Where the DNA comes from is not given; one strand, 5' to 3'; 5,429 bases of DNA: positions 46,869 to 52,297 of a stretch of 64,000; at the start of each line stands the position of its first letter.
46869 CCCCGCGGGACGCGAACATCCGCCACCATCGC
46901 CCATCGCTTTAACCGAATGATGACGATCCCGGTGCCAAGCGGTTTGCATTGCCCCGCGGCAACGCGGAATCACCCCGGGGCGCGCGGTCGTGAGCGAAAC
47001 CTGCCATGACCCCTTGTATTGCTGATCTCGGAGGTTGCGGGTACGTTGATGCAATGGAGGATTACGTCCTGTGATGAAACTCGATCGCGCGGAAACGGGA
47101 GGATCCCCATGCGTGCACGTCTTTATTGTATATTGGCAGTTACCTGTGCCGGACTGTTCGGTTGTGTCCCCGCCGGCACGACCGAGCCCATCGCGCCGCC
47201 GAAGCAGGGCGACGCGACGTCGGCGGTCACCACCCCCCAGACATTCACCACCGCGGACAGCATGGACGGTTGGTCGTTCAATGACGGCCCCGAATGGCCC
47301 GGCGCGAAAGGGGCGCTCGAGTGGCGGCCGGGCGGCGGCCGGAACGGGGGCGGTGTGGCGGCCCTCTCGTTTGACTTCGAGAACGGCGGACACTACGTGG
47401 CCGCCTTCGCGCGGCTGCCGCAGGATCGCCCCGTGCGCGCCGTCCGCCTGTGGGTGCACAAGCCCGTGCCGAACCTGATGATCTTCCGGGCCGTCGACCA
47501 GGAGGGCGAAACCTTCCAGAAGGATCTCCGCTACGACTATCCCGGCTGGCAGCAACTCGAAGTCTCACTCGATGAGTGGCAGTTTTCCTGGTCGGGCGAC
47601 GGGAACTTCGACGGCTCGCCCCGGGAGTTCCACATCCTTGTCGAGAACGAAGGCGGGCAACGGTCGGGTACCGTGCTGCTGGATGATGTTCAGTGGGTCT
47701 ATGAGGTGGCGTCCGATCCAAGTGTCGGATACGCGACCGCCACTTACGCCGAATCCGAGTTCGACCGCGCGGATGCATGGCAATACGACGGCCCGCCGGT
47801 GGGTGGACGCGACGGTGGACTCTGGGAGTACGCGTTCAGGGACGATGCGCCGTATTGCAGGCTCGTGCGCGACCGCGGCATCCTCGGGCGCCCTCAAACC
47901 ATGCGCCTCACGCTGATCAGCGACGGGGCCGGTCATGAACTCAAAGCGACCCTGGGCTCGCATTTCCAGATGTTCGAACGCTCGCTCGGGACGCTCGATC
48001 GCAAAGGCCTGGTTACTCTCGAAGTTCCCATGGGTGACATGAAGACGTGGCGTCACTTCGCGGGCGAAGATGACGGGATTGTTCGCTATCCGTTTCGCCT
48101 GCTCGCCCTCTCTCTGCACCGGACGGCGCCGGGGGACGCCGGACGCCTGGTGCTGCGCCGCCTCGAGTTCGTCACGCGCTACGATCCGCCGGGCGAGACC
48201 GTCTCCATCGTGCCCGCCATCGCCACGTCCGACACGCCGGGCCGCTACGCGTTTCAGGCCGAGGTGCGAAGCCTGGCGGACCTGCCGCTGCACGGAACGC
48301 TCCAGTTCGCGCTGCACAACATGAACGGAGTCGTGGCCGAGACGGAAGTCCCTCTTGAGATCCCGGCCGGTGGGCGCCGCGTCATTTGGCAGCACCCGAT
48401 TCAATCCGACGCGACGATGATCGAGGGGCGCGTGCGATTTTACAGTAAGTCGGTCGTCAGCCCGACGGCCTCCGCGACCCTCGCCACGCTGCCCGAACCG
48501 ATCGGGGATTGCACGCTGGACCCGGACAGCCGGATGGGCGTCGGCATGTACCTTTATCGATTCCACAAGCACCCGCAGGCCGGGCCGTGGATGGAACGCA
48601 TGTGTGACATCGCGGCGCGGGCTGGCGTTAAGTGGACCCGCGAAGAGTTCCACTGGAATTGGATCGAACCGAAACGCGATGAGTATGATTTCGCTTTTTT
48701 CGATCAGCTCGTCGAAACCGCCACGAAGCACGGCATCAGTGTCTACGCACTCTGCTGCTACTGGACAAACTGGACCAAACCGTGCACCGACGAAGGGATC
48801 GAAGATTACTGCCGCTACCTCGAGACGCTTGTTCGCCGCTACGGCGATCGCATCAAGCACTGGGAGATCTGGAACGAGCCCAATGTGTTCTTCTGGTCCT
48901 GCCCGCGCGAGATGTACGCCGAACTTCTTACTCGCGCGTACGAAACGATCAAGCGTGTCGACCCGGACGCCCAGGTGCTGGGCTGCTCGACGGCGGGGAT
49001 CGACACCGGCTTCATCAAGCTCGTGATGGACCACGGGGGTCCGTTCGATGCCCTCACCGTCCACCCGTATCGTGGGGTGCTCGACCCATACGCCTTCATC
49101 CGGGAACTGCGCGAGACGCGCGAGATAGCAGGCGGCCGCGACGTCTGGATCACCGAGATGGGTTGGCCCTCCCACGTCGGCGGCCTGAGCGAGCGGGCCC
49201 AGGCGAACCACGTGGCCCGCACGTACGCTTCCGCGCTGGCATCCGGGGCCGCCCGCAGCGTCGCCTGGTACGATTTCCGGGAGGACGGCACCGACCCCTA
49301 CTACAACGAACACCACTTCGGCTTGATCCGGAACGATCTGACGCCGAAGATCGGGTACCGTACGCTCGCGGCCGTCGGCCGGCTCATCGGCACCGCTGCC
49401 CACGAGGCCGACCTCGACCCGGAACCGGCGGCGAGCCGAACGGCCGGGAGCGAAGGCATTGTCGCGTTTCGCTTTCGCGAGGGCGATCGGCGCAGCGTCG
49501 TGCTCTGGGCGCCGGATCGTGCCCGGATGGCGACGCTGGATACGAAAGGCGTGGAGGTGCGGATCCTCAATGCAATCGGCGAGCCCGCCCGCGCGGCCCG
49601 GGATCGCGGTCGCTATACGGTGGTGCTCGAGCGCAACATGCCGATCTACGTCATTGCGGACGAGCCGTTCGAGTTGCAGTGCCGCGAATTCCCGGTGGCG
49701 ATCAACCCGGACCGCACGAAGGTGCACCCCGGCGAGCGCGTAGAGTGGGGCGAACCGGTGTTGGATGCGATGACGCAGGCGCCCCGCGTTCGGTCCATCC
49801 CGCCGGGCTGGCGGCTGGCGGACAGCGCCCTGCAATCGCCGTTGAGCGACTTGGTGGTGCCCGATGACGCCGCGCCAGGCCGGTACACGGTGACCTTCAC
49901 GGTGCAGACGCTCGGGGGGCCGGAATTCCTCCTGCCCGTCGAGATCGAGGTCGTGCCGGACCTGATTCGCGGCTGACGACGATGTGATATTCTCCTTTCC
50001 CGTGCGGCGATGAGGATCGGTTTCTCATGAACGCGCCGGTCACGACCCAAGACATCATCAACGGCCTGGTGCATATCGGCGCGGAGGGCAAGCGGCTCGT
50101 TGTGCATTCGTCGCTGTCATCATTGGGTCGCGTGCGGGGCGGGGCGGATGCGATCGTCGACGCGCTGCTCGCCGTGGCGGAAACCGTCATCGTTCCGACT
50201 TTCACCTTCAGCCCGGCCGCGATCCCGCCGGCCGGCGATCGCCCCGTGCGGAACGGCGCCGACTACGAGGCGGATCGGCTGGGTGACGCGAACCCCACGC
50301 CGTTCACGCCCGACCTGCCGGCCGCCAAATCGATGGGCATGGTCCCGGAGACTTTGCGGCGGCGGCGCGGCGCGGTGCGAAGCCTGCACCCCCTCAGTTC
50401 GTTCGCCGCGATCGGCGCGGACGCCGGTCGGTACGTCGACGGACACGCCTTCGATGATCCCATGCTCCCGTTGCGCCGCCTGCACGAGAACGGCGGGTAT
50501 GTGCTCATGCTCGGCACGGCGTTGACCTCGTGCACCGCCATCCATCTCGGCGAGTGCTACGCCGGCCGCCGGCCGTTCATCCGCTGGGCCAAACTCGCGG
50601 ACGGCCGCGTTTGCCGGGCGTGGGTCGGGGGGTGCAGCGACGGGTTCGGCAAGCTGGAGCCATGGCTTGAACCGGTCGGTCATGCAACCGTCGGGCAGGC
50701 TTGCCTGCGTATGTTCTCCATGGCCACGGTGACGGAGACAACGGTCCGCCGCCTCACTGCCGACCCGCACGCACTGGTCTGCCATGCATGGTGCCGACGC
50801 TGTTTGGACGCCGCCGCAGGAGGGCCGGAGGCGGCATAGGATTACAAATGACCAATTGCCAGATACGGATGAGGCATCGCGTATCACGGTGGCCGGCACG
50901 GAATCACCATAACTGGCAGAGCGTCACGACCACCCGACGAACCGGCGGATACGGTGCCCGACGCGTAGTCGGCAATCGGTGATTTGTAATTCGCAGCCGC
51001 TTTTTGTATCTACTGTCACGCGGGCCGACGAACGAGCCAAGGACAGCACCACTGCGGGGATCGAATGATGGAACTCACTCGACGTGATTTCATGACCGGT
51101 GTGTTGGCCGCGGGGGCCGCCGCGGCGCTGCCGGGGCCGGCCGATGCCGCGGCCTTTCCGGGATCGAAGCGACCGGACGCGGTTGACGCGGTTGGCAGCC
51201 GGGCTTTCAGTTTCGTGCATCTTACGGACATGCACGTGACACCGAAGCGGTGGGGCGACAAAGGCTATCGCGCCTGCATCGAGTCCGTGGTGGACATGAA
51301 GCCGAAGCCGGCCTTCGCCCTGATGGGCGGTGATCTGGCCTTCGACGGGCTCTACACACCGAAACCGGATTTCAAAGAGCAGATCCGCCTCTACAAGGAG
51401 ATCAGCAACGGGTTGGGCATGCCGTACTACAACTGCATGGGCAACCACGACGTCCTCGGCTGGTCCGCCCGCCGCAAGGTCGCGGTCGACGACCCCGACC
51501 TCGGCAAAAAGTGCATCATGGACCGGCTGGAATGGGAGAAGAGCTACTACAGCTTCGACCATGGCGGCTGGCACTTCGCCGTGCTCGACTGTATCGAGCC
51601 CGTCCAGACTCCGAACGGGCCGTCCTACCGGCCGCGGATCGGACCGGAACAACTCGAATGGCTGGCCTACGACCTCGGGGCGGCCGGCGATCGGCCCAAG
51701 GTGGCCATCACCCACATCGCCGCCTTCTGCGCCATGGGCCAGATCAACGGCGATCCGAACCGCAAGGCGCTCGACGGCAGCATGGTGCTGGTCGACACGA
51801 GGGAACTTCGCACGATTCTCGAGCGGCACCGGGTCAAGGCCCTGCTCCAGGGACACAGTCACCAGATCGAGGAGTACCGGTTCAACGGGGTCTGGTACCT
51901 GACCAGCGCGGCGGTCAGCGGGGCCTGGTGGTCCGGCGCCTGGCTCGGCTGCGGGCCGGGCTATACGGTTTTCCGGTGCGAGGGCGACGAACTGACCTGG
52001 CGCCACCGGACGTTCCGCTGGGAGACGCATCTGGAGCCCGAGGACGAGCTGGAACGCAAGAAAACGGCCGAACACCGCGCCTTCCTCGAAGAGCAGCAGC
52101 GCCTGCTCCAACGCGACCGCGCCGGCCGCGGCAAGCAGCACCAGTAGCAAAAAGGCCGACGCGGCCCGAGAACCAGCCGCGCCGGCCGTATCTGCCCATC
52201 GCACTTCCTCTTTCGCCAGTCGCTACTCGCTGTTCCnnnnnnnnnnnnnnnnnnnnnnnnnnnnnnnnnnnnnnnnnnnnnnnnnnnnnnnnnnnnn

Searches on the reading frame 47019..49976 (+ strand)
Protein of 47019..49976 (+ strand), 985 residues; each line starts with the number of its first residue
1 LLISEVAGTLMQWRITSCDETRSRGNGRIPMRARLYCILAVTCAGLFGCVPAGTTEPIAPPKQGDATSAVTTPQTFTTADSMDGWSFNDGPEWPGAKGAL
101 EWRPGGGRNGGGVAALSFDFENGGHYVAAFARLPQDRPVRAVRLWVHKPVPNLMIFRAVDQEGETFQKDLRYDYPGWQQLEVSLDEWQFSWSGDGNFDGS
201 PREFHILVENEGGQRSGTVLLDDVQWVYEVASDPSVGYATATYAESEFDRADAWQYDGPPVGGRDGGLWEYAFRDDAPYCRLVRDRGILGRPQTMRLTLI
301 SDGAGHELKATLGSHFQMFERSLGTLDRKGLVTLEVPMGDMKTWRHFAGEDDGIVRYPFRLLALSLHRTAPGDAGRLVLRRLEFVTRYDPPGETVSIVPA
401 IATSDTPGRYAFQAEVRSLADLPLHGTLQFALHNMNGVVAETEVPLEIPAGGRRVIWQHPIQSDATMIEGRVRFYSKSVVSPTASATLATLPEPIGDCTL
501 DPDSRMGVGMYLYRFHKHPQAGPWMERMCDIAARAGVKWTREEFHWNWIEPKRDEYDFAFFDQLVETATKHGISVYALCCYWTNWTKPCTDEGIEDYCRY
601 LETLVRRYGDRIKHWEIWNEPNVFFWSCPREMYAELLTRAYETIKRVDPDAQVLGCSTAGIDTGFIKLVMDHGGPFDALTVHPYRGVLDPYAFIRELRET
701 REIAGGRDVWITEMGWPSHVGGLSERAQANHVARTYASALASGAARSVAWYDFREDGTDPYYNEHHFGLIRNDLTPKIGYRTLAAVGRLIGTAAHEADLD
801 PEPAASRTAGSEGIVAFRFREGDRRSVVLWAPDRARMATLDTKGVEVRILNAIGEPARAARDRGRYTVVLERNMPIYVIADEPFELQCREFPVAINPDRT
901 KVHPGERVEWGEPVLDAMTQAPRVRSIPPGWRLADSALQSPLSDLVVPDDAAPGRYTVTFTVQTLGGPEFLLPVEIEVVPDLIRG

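Call 11: search_protein_families(library=pfam, proteins=[window:47019-49976:+], max_evalue=0.001)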
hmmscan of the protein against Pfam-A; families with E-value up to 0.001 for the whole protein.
window:47019-49976:+ (985 aa): 3 families
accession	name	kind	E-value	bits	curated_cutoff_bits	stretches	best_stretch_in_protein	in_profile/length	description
PF02449.21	Glyco_hydro_42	-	2.9e-09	37.2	21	1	527-576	14-64/376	Beta-galactosidase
PF00331.26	Glyco_hydro_10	-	3.8e-05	23.5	22.1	1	543-621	44-129/311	Glycosyl hydrolase family 10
PF01229.23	Glyco_hydro_39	-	0.00011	21.5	26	1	602-662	136-201/472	Glycosyl hydrolases family 39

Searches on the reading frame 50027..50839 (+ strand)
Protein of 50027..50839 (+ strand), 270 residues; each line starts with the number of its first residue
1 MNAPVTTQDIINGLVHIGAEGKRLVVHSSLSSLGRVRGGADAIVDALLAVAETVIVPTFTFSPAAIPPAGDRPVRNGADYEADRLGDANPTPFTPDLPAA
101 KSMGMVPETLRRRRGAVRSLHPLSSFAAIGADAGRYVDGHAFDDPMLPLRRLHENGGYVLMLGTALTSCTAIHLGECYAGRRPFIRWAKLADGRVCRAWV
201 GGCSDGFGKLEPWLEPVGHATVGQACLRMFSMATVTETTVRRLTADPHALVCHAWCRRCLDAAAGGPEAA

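Call 11: search_protein_families(library=pfam, proteins=[window:50027-50839:+], max_evalue=0.001)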
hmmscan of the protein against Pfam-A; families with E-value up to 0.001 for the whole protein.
window:50027-50839:+ (270 aa): 1 family
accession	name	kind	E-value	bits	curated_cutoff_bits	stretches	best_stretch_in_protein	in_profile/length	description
PF02522.19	Antibiotic_NAT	-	3.5e-40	138.5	25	1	26-243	2-231/232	Aminoglycoside 3-N-acetyltransferase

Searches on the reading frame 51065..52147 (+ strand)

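Call 11: search_protein_families(library=pfam, proteins=[window:51065-52147:+], max_evalue=0.001)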
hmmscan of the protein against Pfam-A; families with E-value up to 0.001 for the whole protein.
window:51065-52147:+ (360 aa): 3 families
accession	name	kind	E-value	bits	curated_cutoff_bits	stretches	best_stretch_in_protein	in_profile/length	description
PF00149.33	Metallophos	-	1.8e-12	48.5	21.5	1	49-267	2-190/191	Calcineurin-like phosphoesterase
PF16370.11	MetallophosC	-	2.8e-05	24.7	29.7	1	281-322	4-54/168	C terminal of Calcineurin-like phosphoesterase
PF10518.14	TAT_signal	-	7.4e-05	22.9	22.7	1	4-23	2-21/21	TAT (twin-arginine translocation) pathway signal sequence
